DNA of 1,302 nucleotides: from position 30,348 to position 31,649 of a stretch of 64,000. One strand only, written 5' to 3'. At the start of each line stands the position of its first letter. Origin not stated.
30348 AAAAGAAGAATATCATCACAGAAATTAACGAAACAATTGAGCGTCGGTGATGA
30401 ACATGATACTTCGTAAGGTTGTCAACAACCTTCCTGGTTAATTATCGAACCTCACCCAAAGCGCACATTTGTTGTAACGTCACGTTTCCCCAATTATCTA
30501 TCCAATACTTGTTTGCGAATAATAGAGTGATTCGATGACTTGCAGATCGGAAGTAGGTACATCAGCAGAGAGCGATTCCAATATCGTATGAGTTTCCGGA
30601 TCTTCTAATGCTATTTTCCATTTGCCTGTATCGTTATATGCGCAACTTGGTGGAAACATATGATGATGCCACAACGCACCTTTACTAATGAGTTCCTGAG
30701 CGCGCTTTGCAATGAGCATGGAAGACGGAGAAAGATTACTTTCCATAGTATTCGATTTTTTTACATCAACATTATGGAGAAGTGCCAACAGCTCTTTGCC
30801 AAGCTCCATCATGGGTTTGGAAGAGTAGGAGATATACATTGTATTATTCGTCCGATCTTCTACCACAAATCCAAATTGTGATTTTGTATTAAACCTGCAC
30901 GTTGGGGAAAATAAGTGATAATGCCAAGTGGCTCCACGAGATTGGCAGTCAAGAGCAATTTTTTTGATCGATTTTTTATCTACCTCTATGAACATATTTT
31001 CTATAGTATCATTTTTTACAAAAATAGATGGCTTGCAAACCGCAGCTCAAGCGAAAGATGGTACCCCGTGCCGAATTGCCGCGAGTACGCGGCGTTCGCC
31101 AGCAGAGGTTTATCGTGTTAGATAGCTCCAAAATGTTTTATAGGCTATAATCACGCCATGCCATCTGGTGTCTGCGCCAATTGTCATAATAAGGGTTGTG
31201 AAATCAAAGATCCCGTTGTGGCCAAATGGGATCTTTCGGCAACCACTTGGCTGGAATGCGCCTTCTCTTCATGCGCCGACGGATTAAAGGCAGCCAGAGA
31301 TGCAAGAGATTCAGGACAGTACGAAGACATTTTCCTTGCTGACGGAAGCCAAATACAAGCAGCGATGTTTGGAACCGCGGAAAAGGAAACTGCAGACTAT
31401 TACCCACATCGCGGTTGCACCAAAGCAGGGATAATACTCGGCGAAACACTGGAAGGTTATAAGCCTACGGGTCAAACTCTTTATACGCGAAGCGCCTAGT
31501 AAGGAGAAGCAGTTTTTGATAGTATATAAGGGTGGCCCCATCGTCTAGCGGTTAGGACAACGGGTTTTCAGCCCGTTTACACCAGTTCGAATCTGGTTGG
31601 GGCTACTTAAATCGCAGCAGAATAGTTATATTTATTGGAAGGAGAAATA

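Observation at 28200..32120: Second variable patch around tRNA-Glu: IS1595-like transposase, disrupted DinD-like pseudogene, internally duplicated protein and DUF4406 gene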

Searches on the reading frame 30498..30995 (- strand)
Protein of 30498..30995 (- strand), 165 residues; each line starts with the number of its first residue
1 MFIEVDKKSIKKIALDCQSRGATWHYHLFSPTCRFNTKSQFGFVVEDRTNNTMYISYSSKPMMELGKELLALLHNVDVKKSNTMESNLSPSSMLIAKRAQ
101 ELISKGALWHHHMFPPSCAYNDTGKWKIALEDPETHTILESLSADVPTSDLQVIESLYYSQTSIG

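Call 4: search_protein_families(library=pfam, proteins=[window:30498-30995:-], max_evalue=0.1)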
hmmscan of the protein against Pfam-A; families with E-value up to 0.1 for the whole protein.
window:30498-30995:- (165 aa): 1 family
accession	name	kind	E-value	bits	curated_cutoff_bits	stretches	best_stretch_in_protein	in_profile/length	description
PF12437.13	GSIII_N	-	0.079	13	25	0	17-62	53-97/160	Glutamine synthetase type III N terminal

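Call 12: search_protein_families(library=ncbifam, proteins=[window:30498-30995:-], max_evalue=0.1)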
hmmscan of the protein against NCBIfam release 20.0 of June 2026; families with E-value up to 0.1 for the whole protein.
window:30498-30995:- (165 aa): 0 families

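Call 22: search_protein_families(library=padloc, proteins=[window:30498-30995:-], max_evalue=0.01)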
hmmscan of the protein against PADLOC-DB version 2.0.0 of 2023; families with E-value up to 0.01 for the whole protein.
window:30498-30995:- (165 aa): 0 families

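Call 23: search_protein_families(library=phrogs, proteins=[window:30498-30995:-], max_evalue=0.01)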
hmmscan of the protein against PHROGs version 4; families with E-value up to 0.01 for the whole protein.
window:30498-30995:- (165 aa): 0 families

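Call 25: find_homologous_proteins(query=window:30498-30995:-, max_evalue=0.001)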
Query window:30498-30995:- (165 aa): 1 proteins with E <= 0.001 among 22 candidates.
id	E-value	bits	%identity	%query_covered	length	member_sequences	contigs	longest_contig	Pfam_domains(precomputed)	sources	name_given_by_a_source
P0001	2.1e-106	371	100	100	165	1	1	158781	-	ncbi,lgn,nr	ncbi:MAG: hypothetical protein Q8L37_07305 [Candidatus Gottesmanbacteria bacterium]|nr:hypothetical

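Call 38: search_protein_representatives(protein=window:30498-30995:-)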
Query: 165 residues. Proteins with E-value up to 0.001 (for the whole library): 147; up to 1e-10: 98; up to 1e-30: 3. The best 147 are listed.
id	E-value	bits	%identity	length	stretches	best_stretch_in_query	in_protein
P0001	6.8e-107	370.7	100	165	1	1-165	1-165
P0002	1.6e-32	129.0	38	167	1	14-162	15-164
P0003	2.4e-31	125.2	40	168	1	8-164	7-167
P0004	1.1e-29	119.8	40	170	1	10-163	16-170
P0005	2.4e-29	118.7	36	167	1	13-162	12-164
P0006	2.9e-28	115.2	38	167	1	9-161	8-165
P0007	5.5e-28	114.3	39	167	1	4-162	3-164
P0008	1.2e-27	113.2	38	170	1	3-162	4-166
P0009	1.2e-27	113.2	37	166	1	5-161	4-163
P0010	2.2e-27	112.4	37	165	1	7-164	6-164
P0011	3.6e-27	111.6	33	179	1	4-162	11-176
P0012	6.8e-27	110.8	37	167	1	4-163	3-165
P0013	2.9e-26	108.7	38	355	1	13-163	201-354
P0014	6.3e-26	107.6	40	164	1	4-161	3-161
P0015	9.9e-26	107.0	41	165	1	9-161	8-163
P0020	1.7e-23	99.7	36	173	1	18-159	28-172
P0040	2.6e-19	86.1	33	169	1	5-161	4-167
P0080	1.2e-13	67.8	30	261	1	13-160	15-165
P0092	1.6e-11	60.8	27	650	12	40-88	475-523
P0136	2.3e-05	40.8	33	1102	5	12-42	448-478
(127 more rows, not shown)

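Call 39: predict_structure(protein=window:30498-30995:-)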
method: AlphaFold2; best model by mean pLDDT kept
length: 165 residues; sequences in the alignment: 1
mean_pLDDT: 43.7   pTM: 0.37
mean pLDDT of the five models: 43.7, 42.5, 40.8, 40.2, 39.3
residues with pLDDT >= 90: 0; 70-90: 0; 50-70: 65; < 50: 100
segments of 3 or more residues with pLDDT < 50: 20-42, 74-78, 80-83, 102-165
pLDDT, mean of each block of 10 residues (from residue 1): 59 53 36 37 53 59 58 50 49 52 41 27 29 33 37 33 27
secondary structure, 60 per line:
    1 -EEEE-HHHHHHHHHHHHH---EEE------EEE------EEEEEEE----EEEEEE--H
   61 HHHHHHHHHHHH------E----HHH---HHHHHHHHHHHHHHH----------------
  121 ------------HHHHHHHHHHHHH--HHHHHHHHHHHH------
elements in order: E2-5 H7-19 E23-25 E32-34 E41-47 E52-57 H60-72 H90-104 H133-145 H148-159

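Call 42: search_protein_families(library=pfam, alignment_id=A3, max_evalue=0.01)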
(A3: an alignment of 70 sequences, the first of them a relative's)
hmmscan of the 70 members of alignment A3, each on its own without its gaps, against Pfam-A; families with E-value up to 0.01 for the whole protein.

A. member 1, P0001 (165 aa): 0 families

B. families by the number of members that match (of 70 scanned): 1 family
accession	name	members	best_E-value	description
PF04970.19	LRAT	1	0.0074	Lecithin retinol acyltransferase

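Call 43: search_solved_structures(query=A3, max_evalue=1)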
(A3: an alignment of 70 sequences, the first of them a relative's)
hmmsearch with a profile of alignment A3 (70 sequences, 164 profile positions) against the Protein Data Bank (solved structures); distinct sequences matched with E-value up to 1: 4.
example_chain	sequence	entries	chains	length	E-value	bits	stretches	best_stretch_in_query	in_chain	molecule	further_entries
1ije_B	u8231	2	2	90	0.56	13.2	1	85-135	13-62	elongation factor 1-beta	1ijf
1f60_B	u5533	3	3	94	0.6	13.1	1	84-135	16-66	ELONGATION FACTOR EEF1BA | ELONGATION FACTOR 1-BETA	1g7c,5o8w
2b7b_B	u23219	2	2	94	0.62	13.1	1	84-135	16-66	elongation factor-1 beta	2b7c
6nim_A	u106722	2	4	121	0.71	12.9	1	83-115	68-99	Bromodomain factor 2 protein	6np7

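Call 46: predict_structure(alignment_id=A3)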
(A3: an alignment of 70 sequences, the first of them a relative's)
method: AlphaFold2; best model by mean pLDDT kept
length: 165 residues; sequences in the alignment: 70
mean_pLDDT: 93.6   pTM: 0.87
mean pLDDT of the five models: 93.6, 93.5, 92.4, 92.1, 91.2
residues with pLDDT >= 90: 146; 70-90: 11; 50-70: 8; < 50: 0
segments of 3 or more residues with pLDDT < 50: none
pLDDT, mean of each block of 10 residues (from residue 1): 96 97 97 97 98 98 94 78 78 97 96 97 98 97 96 94 72
secondary structure, 60 per line:
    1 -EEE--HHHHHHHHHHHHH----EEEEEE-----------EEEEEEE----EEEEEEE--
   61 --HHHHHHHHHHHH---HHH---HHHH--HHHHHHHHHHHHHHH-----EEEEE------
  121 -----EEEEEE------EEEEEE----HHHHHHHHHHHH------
elements in order: E2-4 H7-19 E24-29 E41-47 E52-58 H63-74 H84-87 H90-104 E110-114 E126-131 E138-143 H148-159

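Call 88: list_cluster_members(proteins=[P0002, P0003, P0004, P0007, P0013, P0020, P0040, P0080, P0092, P0136])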
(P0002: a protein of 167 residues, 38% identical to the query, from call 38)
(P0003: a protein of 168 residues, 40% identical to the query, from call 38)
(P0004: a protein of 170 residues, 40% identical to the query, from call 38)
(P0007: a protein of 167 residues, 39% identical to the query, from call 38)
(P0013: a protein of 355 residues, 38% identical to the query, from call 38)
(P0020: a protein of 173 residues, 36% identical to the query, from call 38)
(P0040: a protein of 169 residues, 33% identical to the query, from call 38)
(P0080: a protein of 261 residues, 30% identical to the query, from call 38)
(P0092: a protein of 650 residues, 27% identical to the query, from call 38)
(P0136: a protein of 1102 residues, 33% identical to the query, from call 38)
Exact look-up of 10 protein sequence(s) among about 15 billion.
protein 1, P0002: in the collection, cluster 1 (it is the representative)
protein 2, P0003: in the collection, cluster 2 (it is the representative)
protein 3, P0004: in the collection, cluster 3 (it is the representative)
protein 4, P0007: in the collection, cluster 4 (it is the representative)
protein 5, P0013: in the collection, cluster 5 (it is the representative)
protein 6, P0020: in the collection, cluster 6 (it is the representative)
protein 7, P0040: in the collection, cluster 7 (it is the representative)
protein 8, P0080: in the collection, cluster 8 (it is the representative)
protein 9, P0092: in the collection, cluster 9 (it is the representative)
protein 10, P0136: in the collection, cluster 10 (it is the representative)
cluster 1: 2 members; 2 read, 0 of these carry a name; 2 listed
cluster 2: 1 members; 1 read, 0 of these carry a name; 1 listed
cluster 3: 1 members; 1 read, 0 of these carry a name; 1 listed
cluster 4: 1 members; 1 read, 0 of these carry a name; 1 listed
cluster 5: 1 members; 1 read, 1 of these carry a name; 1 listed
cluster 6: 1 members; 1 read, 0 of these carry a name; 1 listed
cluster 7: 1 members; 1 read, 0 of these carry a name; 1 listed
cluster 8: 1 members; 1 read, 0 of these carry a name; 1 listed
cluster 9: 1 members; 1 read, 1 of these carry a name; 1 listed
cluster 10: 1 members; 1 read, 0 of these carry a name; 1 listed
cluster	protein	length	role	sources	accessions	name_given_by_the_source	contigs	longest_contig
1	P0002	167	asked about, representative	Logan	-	-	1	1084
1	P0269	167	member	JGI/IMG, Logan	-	-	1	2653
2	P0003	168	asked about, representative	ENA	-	-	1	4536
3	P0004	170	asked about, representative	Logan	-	-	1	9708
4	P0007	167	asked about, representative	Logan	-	-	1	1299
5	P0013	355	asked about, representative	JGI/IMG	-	hypothetical protein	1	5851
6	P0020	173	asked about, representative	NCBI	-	-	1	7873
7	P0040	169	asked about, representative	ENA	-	-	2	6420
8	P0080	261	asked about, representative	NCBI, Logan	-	-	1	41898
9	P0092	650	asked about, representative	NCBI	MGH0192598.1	UNVERIFIED_CONTAM: hypothetical protein FKN15_019673 [Acipenser sinensis]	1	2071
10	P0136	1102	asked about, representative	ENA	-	-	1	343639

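Call 89: fold_search(model_id=the predicted structure, library=pdb)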
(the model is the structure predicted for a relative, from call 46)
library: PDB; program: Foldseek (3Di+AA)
matches with E <= 10: 579; with E <= 0.001: 0
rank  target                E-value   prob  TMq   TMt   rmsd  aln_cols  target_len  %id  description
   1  5ztm_B                1.2e-03  0.69  0.22  0.22  19.7       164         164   10  Crystal structure of MLE dsRBDs in complex with roX2 (R2H1) (released 2019-03-06)
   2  5ztm_A                3.9e-03  0.44  0.21  0.21  21.1       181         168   10  Crystal structure of MLE dsRBDs in complex with roX2 (R2H1) (released 2019-03-06)
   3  8dga_K                1.0e-02  0.51  0.23  0.22  43.5       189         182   13  Structural Basis of MicroRNA Biogenesis by Dicer-1 and Its Partner Protein Loqs-PB - complex IV (released 2022-11-16)
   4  7t4s_D                1.4e-02  0.23  0.20  0.20  18.1       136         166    9  CryoEM structure of the HCMV Pentamer gH/gL/UL128/UL130/UL131A in complex with NRP2 and neutralizing fabs 8I21 and 13H (released 2022-03-23)
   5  7t4r_E                2.3e-02  0.21  0.20  0.20  18.4       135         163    9  CryoEM structure of the HCMV Pentamer gH/gL/UL128/UL130/UL131A in complex with THBD and neutralizing fabs MSL-109 and  (released 2022-03-23)
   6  5dv7_C                3.3e-02  0.21  0.18  0.21  17.0       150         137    6  Crystal Structure of NF90 tandem dsRBDs with dsRNA (released 2016-01-13)
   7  7v6c_B                4.7e-02  0.18  0.20  0.14  19.7       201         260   12  Structure of the Dicer-2-R2D2 heterodimer bound to small RNA duplex (released 2022-03-23)
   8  7t4r_N                5.3e-02  0.15  0.19  0.19  18.1       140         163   11  CryoEM structure of the HCMV Pentamer gH/gL/UL128/UL130/UL131A in complex with THBD and neutralizing fabs MSL-109 and  (released 2022-03-23)
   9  7kbb_D                5.6e-02  0.13  0.18  0.18  18.5       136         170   11  Cryo-EM structure of the HCMV pentamer bound by Fabs 2-18 and 8I21 (released 2021-08-11)
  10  2n3f_MODEL_1_A        5.9e-02  0.21  0.20  0.21  19.8       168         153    6  Solution structure of both dsRBDs of DRB4 along with linker (viz. DRB4(1-153)) (released 2016-09-07)
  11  4uyj_B                8.5e-02  0.92  0.27  0.50   5.6        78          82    8  Crystal structure of a Signal Recognition Particle Alu domain in the elongation arrest conformation (released 2014-11-05)
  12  8wi7_w                9.0e-02  0.11  0.16  0.12  31.8       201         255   10  Cryo- EM structure of Mycobacterium smegmatis 70S ribosome, bS1 and RafH. (released 2024-02-28)
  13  4uyj_D                9.5e-02  0.89  0.30  0.51   4.6        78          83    8  Crystal structure of a Signal Recognition Particle Alu domain in the elongation arrest conformation (released 2014-11-05)
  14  5vob_D                1.0e-01  0.10  0.18  0.18  18.7       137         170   11  Crystal structure of HCMV Pentamer in complex with neutralizing antibody 8I21 (released 2017-07-05)
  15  6y2p_A                1.1e-01  0.08  0.15  0.09  15.8       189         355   10  Escherichia coli RnlA-RnlB Toxin-Antitoxin System. (released 2021-04-14)
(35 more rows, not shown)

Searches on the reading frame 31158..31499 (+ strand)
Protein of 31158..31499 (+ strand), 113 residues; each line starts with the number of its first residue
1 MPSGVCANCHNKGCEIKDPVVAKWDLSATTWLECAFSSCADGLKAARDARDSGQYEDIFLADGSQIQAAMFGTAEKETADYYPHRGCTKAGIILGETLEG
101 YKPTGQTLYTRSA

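Call 4: search_protein_families(library=pfam, proteins=[window:31158-31499:+], max_evalue=0.1)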
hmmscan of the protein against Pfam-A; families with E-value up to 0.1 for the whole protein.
window:31158-31499:+ (113 aa): 0 families

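Call 12: search_protein_families(library=ncbifam, proteins=[window:31158-31499:+], max_evalue=0.1)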
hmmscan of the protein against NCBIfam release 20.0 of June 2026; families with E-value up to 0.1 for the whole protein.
window:31158-31499:+ (113 aa): 0 families

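Call 22: search_protein_families(library=padloc, proteins=[window:31158-31499:+], max_evalue=0.01)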
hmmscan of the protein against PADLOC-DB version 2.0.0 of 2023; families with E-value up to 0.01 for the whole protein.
window:31158-31499:+ (113 aa): 0 families

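Call 23: search_protein_families(library=phrogs, proteins=[window:31158-31499:+], max_evalue=0.01)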
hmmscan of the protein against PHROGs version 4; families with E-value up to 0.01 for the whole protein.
window:31158-31499:+ (113 aa): 0 families

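Call 36: find_related_loci(query=window:31158-31499:+, collection=viral_contigs, flank=6000)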
Query window:31158-31499:+ (113 aa) in viral_contigs; peptide patterns used: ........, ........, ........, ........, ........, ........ (x = any residue, [..] = any of these).
5 stretches matched a pattern, but none encodes a relative of the query by tblastn (E <= 1e-3).

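Call 74: search_dna_similar(query=window:31158-31499:+, collection=phages, mode=protein, max_evalue=0.01, max_rows=10)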
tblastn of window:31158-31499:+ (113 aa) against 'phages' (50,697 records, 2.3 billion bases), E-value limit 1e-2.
No match.

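Call 76: find_encoding_contigs(protein=window:31158-31499:+, flank=6000, max_places=6)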
Protein window:31158-31499:+ (113 aa): 1 contig read that carries it; 1 place shown.
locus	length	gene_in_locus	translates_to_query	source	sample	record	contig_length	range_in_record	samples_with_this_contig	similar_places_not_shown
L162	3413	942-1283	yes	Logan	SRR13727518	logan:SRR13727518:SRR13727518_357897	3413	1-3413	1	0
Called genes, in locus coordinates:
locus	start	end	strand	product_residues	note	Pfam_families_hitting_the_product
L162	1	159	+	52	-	?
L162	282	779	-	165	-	-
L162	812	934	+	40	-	-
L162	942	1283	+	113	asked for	-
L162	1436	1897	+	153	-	PF14359:DUF4406 (weak)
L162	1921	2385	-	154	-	PF00903:Glyoxalase, PF12681:Glyoxalase_2 (weak)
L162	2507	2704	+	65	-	PF00313:CSD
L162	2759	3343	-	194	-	PF00265:TK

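Call 84: search_solved_structures(query=window:31158-31499:+, max_evalue=1)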
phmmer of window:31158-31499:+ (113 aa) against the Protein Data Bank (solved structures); distinct sequences matched with E-value up to 1: 1.
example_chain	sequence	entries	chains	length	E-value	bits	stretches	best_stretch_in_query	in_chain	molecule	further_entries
8g4l_bm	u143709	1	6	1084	0.39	14.1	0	10-35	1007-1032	Titin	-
